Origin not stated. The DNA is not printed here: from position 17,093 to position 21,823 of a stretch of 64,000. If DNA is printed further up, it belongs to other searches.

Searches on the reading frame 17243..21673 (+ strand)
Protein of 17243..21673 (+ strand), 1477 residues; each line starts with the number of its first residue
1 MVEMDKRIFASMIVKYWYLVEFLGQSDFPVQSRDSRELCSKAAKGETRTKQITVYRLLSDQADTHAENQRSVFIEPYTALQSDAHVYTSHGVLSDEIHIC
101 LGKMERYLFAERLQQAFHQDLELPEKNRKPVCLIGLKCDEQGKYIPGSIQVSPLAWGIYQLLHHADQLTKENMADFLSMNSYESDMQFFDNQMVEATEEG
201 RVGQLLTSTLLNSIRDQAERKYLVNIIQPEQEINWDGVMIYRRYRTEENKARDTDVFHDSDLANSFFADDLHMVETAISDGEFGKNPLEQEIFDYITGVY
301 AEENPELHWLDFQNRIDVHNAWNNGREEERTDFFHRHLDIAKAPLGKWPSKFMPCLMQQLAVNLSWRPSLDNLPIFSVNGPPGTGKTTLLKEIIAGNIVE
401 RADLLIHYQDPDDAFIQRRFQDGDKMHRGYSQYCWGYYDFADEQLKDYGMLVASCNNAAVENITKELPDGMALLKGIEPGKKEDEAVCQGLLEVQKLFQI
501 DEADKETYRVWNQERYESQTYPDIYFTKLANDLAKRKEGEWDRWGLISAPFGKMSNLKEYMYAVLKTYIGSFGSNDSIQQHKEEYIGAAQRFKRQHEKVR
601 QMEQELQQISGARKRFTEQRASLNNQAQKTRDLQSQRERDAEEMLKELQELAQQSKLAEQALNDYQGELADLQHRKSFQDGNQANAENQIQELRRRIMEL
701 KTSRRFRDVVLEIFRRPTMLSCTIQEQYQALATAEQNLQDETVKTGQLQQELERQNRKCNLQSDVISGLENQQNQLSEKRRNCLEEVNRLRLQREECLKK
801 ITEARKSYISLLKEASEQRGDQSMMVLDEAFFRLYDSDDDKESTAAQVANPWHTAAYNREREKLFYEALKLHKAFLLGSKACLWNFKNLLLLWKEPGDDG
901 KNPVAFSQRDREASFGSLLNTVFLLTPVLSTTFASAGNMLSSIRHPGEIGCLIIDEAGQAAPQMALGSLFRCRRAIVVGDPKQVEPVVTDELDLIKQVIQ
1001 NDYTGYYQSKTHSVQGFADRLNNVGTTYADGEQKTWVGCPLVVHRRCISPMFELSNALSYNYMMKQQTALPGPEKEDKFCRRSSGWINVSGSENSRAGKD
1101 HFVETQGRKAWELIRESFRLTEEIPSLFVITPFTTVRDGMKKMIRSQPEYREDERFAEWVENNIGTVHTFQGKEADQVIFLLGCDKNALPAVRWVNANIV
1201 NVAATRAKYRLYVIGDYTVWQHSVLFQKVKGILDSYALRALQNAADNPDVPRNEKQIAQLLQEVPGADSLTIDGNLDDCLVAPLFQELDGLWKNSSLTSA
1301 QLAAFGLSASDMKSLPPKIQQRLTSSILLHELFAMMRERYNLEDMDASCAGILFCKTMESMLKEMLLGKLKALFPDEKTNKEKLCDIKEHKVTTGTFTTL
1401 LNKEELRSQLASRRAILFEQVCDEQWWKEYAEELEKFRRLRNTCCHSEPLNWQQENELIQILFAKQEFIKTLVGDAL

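Call 53: search_protein_families(library=pfam, proteins=[window:17243-21673:+], max_evalue=0.001)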
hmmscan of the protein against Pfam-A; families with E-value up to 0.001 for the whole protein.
window:17243-21673:+ (1477 aa): 4 families
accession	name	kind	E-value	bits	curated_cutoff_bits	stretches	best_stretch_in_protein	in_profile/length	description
PF13086.12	AAA_11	-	2e-15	57.7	27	2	928-989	196-255/257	AAA domain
PF13087.12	AAA_12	-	4.1e-12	46.5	27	1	1044-1216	23-193/195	AAA domain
PF01443.25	Viral_helicase1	-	1.6e-08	35.1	21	0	1160-1214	175-227/228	Viral superfamily 1 RNA helicase core domain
PF13604.12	AAA_30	-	8.5e-05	22.8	27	0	377-393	22-38/191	AAA domain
